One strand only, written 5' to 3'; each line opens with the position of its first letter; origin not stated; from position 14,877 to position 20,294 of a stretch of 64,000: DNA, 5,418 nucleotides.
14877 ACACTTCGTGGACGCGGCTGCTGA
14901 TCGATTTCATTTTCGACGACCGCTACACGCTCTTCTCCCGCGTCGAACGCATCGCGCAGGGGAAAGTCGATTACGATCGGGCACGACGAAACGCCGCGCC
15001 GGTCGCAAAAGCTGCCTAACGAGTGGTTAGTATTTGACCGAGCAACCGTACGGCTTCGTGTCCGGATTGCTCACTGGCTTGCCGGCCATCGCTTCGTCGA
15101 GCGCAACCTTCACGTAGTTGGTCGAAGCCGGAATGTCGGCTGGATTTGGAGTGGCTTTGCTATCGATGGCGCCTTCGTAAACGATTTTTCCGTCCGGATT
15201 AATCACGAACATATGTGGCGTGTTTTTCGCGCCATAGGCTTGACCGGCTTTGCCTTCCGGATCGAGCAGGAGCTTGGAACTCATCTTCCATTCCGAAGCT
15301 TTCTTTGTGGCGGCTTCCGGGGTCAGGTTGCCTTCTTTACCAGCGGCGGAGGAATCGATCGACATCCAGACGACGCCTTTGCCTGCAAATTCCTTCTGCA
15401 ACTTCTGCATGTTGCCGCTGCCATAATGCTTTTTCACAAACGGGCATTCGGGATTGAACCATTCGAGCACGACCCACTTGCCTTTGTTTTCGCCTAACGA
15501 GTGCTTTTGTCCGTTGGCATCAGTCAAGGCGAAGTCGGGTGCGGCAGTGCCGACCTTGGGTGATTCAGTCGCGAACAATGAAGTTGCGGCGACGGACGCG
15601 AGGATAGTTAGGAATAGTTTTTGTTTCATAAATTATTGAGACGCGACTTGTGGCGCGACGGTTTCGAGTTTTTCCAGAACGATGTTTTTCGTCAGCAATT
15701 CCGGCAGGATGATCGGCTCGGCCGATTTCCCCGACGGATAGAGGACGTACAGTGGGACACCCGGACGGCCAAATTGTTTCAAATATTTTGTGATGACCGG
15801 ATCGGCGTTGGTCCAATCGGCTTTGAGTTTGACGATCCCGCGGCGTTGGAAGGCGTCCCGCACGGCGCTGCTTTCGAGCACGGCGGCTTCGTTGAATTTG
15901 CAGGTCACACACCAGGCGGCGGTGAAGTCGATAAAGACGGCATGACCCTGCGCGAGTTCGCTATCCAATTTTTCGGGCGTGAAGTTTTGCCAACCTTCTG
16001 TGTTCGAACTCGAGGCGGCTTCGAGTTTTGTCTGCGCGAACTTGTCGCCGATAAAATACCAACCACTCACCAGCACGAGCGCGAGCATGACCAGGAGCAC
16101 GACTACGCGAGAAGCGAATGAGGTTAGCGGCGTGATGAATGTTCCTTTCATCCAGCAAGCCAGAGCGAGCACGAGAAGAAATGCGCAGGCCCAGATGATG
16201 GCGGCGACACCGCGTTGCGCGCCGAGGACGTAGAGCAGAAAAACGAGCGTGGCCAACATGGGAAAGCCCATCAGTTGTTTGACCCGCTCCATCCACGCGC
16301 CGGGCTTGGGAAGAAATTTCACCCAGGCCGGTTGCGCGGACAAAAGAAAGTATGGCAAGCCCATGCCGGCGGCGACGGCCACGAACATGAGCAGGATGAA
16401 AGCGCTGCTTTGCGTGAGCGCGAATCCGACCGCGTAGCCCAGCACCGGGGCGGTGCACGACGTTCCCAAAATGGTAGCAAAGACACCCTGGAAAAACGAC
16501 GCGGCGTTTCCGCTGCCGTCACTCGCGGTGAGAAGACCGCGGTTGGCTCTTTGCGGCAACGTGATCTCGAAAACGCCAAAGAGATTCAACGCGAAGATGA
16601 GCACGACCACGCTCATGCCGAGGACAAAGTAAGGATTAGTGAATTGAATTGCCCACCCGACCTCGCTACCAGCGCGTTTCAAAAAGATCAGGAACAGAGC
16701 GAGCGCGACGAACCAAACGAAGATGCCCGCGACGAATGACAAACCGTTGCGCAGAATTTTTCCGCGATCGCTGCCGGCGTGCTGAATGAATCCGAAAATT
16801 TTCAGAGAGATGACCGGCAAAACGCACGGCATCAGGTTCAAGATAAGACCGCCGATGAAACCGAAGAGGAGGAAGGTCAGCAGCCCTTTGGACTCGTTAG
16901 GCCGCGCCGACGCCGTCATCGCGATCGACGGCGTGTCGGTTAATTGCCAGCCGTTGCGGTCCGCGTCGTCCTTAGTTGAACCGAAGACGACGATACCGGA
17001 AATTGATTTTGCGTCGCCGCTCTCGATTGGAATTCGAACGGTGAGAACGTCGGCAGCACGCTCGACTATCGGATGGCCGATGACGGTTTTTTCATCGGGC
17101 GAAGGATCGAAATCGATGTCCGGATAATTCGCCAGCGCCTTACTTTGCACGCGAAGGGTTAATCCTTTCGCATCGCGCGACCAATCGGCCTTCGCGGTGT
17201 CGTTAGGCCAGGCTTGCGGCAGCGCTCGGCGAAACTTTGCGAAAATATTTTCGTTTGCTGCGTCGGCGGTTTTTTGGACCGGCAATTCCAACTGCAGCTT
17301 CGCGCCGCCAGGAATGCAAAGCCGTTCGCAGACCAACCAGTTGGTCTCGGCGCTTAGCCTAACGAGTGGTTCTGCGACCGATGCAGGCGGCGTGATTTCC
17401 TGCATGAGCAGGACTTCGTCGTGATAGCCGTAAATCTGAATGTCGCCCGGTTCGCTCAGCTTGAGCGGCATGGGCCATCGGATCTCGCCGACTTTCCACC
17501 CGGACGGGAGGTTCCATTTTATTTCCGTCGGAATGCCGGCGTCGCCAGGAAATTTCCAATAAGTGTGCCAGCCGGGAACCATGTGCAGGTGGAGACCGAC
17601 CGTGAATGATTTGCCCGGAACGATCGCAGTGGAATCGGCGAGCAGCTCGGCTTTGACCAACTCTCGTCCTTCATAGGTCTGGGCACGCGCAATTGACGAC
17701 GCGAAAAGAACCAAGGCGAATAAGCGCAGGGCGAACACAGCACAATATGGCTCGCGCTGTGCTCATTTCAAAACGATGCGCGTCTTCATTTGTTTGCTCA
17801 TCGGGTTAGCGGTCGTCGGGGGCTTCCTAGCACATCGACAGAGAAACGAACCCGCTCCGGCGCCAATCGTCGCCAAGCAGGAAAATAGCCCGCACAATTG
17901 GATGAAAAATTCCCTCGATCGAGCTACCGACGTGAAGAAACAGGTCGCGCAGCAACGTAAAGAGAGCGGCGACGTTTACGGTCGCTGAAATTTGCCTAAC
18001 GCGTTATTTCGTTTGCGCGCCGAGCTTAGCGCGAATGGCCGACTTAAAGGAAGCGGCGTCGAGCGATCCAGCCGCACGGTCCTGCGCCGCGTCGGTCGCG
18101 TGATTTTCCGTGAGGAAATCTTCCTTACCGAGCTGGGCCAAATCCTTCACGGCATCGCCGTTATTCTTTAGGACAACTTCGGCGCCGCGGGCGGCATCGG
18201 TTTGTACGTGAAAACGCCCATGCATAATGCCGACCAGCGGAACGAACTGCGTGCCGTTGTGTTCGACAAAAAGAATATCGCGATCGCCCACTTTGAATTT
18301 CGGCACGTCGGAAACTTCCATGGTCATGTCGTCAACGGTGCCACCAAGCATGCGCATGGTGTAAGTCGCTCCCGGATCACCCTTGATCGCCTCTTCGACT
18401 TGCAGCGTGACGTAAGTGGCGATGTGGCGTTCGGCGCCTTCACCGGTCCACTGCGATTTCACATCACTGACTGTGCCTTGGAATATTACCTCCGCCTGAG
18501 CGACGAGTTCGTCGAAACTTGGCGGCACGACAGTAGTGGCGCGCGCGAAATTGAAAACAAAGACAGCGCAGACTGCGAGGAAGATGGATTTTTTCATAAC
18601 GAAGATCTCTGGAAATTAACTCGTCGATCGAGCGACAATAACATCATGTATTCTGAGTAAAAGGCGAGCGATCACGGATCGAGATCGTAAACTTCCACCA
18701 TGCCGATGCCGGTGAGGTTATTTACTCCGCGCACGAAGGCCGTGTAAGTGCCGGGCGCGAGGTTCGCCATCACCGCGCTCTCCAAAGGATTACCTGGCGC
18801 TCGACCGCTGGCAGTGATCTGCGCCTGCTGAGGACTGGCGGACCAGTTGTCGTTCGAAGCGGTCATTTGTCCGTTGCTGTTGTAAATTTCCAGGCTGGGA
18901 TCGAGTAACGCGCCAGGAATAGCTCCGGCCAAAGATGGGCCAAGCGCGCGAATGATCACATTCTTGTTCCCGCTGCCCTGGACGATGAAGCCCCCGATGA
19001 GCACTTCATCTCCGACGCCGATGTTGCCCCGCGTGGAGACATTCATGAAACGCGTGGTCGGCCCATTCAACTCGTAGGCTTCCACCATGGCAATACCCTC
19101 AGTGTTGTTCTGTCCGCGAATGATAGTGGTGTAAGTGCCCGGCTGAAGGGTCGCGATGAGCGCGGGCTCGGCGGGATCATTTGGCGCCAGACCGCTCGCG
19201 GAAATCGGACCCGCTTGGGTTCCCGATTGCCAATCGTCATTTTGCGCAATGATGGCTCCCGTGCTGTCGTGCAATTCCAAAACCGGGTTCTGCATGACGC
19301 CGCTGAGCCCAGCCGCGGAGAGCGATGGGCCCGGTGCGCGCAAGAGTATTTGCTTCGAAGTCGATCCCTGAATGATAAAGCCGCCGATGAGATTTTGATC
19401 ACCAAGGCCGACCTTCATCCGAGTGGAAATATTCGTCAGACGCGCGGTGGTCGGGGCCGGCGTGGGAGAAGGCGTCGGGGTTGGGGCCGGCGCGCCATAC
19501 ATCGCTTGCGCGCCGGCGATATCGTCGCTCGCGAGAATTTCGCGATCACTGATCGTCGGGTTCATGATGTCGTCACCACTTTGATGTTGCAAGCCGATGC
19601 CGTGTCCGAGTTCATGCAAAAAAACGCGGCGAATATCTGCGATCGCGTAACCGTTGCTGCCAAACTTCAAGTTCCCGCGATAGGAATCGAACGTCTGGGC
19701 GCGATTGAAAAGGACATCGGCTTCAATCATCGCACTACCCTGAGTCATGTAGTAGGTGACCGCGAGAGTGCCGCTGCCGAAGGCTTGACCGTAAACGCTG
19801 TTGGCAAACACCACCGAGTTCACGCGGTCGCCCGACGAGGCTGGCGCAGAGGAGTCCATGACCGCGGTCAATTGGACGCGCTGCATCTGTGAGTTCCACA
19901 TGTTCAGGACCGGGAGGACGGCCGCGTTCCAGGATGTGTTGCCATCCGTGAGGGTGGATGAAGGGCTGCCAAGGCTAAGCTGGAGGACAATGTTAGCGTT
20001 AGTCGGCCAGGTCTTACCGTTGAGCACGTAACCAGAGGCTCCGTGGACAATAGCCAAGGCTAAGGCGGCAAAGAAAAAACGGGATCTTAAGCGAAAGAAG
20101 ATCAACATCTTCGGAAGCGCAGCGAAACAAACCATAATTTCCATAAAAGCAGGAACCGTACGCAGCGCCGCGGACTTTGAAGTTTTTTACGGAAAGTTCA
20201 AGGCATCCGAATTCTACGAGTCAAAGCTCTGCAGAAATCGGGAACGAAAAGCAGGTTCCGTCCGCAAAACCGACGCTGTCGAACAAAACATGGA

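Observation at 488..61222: Hyper-abundant non-palindromic genomic word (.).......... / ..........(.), uptake-signal-like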

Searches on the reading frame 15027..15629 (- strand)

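Call 27: search_protein_families(library=pfam, proteins=[window:15027-15629:-])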
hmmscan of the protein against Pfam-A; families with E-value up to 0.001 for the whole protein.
window:15027-15629:- (200 aa): 2 families
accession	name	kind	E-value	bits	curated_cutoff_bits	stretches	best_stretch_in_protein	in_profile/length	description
PF00578.27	AhpC-TSA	-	1.9e-17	63.8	26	1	26-151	1-123/124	AhpC/TSA family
PF08534.16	Redoxin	-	2.1e-14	54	26.6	1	25-160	1-139/148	Redoxin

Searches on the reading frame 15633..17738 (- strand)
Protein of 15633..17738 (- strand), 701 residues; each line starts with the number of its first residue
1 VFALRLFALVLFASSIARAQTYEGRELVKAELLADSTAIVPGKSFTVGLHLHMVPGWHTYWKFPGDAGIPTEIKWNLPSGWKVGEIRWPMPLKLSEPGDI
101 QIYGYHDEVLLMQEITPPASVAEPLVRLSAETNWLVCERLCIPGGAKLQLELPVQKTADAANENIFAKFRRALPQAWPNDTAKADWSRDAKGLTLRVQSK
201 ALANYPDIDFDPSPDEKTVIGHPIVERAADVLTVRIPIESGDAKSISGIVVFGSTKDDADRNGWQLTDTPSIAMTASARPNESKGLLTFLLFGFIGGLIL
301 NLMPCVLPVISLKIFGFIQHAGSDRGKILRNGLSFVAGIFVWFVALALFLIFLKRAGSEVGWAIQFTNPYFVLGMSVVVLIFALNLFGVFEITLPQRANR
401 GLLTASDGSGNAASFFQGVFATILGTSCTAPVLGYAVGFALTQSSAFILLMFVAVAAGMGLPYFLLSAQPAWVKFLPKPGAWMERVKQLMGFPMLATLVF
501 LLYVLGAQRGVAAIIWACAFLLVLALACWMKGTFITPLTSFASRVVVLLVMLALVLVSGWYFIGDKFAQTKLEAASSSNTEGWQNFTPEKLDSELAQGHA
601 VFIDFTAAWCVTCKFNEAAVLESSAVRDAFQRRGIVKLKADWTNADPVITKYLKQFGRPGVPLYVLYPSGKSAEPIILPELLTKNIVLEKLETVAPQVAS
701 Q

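Call 27: search_protein_families(library=pfam, proteins=[window:15633-17738:-])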
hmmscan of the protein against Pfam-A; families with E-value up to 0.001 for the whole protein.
window:15633-17738:- (701 aa): 3 families
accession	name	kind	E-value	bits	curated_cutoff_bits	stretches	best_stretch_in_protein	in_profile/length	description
PF02683.22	DsbD_TM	-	1.1e-20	74.4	27.1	1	289-502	3-215/219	Cytochrome C biogenesis protein transmembrane domain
PF11412.14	DsbD_N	-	2.2e-17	63.6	25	1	30-150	2-116/119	Thiol:disulfide interchange protein DsbD, N-terminal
PF13899.12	Thioredoxin_7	-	1.4e-14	54.4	27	1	583-668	2-82/83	Thioredoxin-like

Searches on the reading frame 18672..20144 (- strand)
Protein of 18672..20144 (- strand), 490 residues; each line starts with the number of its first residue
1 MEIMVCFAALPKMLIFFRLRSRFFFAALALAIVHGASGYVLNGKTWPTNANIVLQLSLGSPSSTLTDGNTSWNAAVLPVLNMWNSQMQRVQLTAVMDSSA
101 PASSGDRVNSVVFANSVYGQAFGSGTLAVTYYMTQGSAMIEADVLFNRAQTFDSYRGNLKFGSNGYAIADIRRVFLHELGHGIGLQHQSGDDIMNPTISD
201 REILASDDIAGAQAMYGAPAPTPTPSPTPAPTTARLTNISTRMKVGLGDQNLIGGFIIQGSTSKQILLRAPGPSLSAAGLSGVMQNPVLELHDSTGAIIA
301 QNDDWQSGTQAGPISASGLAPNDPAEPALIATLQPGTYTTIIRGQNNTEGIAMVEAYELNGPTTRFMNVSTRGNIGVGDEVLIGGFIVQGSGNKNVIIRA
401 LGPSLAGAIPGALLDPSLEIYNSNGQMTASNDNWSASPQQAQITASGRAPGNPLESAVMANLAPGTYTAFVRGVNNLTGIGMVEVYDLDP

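Call 7: find_encoding_contigs(protein=window:18672-20144:-, flank=10000, max_places=6)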
Protein window:18672-20144:- (490 aa): no gene with exactly this product is on record in the collection.

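Call 27: search_protein_families(library=pfam, proteins=[window:18672-20144:-])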
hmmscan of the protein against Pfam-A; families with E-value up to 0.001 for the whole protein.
window:18672-20144:- (490 aa): 2 families
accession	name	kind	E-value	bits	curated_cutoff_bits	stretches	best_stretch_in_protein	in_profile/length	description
PF00413.30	Peptidase_M10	-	6.9e-10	39.4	24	1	124-217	71-159/159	Matrixin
PF10462.15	Peptidase_M66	-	0.00076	19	20.6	0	117-192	143-214/306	Peptidase M66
